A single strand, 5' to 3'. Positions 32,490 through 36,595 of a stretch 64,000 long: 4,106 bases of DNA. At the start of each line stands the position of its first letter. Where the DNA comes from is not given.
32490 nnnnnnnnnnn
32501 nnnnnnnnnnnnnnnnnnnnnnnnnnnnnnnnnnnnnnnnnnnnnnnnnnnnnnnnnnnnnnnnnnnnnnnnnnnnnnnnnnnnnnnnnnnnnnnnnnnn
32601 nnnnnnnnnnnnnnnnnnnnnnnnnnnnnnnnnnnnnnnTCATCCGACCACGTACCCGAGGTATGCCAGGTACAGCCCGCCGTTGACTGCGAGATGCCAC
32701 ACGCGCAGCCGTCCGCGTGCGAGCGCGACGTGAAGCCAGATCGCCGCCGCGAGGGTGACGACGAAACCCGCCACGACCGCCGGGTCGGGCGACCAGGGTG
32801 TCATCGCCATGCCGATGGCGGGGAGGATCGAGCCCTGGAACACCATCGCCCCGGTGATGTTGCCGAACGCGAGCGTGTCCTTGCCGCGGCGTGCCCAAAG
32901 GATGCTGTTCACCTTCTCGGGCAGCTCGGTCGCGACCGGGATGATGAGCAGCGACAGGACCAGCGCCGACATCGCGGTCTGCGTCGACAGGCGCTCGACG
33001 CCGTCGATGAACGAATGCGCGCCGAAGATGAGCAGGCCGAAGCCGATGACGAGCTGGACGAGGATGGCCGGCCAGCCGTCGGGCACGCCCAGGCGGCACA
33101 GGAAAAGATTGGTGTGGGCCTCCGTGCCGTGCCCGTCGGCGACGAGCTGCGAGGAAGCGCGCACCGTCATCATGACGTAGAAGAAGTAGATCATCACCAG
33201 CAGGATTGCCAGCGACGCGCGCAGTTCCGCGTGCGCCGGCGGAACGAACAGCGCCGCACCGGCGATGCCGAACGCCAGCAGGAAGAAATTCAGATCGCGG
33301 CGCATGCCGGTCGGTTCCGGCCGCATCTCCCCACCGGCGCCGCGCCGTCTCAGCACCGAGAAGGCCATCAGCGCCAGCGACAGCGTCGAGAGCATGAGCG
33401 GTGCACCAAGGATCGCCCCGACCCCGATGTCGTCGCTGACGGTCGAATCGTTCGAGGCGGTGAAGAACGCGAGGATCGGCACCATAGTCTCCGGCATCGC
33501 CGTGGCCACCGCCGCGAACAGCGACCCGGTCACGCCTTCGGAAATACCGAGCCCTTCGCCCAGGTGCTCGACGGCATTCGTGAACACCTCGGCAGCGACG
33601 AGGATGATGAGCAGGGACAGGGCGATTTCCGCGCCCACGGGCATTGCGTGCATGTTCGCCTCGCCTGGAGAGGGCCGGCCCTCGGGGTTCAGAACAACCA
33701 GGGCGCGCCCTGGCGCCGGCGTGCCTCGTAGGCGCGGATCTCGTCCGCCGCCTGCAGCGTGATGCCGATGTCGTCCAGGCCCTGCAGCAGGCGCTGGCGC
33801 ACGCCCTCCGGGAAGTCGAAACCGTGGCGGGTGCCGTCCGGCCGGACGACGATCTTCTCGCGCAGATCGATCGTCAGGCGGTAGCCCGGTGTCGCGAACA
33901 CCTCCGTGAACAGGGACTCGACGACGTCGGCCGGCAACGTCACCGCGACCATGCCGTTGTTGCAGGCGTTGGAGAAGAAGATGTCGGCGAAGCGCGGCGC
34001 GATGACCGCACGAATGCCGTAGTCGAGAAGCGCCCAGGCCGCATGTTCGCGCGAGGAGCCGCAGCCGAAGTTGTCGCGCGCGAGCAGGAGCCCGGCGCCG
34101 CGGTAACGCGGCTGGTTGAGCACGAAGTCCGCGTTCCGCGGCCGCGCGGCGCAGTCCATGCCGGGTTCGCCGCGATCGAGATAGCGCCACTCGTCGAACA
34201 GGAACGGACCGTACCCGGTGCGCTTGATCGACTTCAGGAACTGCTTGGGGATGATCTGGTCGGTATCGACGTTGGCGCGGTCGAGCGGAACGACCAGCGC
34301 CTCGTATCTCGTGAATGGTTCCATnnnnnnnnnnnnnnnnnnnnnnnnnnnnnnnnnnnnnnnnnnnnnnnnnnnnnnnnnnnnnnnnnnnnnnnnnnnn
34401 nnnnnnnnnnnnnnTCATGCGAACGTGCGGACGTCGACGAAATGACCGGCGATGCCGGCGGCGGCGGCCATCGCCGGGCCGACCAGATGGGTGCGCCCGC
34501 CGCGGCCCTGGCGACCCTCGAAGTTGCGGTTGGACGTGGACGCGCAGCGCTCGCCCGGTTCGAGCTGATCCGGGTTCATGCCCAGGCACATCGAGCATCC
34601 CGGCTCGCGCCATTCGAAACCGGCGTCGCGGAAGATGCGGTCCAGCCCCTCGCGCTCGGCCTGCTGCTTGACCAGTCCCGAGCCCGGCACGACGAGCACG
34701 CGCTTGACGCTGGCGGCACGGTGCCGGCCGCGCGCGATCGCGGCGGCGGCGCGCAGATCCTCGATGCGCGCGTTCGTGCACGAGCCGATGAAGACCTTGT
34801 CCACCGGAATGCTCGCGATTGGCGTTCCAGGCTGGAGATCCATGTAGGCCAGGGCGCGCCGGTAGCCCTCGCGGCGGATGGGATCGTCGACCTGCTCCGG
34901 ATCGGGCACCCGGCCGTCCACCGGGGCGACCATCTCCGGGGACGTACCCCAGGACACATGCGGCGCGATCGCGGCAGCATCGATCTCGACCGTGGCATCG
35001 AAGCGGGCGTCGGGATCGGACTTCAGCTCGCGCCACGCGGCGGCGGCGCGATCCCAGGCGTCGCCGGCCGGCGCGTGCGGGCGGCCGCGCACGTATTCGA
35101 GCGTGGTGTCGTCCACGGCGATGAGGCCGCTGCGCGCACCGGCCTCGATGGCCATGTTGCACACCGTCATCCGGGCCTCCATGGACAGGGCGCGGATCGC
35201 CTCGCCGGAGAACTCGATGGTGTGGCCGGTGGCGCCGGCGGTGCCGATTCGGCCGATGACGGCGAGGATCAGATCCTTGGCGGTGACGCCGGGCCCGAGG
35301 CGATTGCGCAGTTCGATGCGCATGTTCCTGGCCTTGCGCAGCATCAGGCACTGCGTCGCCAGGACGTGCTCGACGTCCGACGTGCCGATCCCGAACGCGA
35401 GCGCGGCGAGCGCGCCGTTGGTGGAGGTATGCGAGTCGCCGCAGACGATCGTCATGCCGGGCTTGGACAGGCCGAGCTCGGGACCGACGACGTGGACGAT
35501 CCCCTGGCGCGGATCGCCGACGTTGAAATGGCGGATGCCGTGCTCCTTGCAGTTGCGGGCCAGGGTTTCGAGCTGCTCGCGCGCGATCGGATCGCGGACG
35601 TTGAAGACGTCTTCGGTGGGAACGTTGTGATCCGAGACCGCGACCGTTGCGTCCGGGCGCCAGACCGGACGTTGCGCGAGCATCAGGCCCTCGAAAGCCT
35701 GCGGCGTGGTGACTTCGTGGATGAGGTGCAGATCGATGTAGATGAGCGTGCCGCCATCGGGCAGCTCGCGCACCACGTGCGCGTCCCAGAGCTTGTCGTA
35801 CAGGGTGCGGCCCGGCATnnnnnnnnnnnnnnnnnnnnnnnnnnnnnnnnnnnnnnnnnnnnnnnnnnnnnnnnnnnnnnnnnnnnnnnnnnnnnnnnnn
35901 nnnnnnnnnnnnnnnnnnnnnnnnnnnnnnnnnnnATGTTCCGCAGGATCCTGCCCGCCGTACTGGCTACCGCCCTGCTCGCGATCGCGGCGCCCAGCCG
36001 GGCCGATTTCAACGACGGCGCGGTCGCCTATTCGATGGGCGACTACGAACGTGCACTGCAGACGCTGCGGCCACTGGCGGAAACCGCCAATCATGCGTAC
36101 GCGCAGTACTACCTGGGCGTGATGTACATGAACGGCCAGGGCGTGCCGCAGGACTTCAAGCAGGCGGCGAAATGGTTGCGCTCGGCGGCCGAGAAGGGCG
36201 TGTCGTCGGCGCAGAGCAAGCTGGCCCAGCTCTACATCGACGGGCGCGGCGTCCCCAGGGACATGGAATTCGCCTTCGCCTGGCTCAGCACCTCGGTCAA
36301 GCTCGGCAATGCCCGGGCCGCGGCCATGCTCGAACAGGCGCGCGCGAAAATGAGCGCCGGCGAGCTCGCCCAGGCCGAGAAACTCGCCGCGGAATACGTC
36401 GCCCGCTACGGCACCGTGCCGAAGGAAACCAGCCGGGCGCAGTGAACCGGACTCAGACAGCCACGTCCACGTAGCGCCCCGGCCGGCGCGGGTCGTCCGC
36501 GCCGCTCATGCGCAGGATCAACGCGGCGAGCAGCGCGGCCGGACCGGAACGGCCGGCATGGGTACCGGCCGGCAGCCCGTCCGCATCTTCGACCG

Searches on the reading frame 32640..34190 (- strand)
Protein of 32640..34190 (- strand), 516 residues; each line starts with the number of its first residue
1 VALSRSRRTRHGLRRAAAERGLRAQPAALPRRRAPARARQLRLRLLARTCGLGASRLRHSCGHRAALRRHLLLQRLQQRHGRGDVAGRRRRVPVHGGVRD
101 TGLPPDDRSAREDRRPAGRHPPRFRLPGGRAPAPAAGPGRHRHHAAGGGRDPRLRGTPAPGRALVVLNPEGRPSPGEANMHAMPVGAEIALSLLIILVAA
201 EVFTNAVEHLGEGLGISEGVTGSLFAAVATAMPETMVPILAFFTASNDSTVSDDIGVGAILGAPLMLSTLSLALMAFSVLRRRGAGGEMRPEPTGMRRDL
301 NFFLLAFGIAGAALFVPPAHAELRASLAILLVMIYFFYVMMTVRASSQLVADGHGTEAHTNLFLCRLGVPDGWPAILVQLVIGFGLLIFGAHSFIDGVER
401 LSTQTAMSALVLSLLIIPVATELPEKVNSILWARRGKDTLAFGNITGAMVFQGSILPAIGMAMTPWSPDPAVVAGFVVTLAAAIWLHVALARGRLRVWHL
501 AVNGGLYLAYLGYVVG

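Call 25: search_protein_families(library=pfam, proteins=[window:32640-34190:-], max_evalue=0.001)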
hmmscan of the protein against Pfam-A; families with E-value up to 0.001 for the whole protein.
window:32640-34190:- (516 aa): 1 family
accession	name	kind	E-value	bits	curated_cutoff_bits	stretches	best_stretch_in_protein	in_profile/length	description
PF01699.29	Na_Ca_ex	-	6.6e-30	104.5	24.9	2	377-514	3-149/151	Sodium/calcium exchanger protein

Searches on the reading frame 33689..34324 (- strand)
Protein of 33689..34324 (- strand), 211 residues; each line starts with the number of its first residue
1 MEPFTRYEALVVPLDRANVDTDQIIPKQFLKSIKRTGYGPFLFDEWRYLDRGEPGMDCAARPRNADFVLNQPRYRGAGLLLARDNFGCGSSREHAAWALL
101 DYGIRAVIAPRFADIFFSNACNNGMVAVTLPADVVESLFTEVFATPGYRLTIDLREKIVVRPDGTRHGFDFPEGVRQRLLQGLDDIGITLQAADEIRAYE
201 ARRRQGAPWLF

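Call 25: search_protein_families(library=pfam, proteins=[window:33689-34324:-], max_evalue=0.001)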
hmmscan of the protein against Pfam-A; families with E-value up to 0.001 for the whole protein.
window:33689-34324:- (211 aa): 1 family
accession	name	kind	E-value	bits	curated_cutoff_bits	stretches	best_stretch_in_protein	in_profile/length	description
PF00694.25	Aconitase_C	-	2.5e-34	118.9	22.8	1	1-132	1-130/131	Aconitase C-terminal domain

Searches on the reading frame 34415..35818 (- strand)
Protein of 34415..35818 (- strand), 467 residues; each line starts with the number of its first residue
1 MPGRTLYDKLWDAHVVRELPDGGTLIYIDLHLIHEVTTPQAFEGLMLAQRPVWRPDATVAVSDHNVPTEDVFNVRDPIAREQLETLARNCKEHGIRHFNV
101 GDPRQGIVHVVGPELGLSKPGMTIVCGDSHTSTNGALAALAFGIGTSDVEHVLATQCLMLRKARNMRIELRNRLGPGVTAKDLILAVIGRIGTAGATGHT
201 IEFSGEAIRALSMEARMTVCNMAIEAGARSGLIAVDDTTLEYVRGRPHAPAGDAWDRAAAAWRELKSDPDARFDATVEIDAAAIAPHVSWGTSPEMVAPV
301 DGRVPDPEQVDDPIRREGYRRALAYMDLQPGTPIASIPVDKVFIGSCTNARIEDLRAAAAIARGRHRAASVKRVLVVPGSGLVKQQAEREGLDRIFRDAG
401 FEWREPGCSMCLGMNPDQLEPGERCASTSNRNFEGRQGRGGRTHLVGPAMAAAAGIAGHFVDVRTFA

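Call 25: search_protein_families(library=pfam, proteins=[window:34415-35818:-], max_evalue=0.001)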
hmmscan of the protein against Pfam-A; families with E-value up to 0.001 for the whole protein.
window:34415-35818:- (467 aa): 1 family
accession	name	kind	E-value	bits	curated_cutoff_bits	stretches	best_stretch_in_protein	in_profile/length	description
PF00330.25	Aconitase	-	1.6e-177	591.6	28.7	1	8-458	1-463/463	Aconitase family (aconitate hydratase)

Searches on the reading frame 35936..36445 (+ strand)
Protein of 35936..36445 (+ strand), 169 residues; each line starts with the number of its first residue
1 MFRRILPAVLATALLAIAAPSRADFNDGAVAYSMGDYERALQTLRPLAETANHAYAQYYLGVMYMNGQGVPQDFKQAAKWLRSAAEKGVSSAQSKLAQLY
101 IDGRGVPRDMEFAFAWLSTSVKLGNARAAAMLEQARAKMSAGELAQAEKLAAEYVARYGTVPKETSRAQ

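Call 79: search_protein_families(library=ncbifam, proteins=[window:35936-36445:+], max_evalue=0.001)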
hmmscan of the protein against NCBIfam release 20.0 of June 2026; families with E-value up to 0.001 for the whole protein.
window:35936-36445:+ (169 aa): 4 families
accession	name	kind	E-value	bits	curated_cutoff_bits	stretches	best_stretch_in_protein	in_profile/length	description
NF033786.1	phenyl_MerG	equivalog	2e-13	50.8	350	1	61-160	116-216/217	phenylmercury resistance protein MerG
NF038194.1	AlgK_TPR_lipo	equivalog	4.9e-11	41.9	700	1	38-160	319-439/448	alginate biosynthesis TPR repeat lipoprotein AlgK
NF047621.1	FlgprotMotXVib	equivalog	1e-09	38.2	330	1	56-146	110-203/211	flagellar protein MotX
NF045484.1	TransRegExoR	equivalog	1.4e-07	31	450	1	11-90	121-197/267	exopolysaccharide production regulator ExoR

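Call 80: search_protein_families(library=padloc, proteins=[window:35936-36445:+], max_evalue=0.001)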
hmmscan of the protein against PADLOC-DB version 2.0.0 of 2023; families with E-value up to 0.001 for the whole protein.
window:35936-36445:+ (169 aa): 0 families
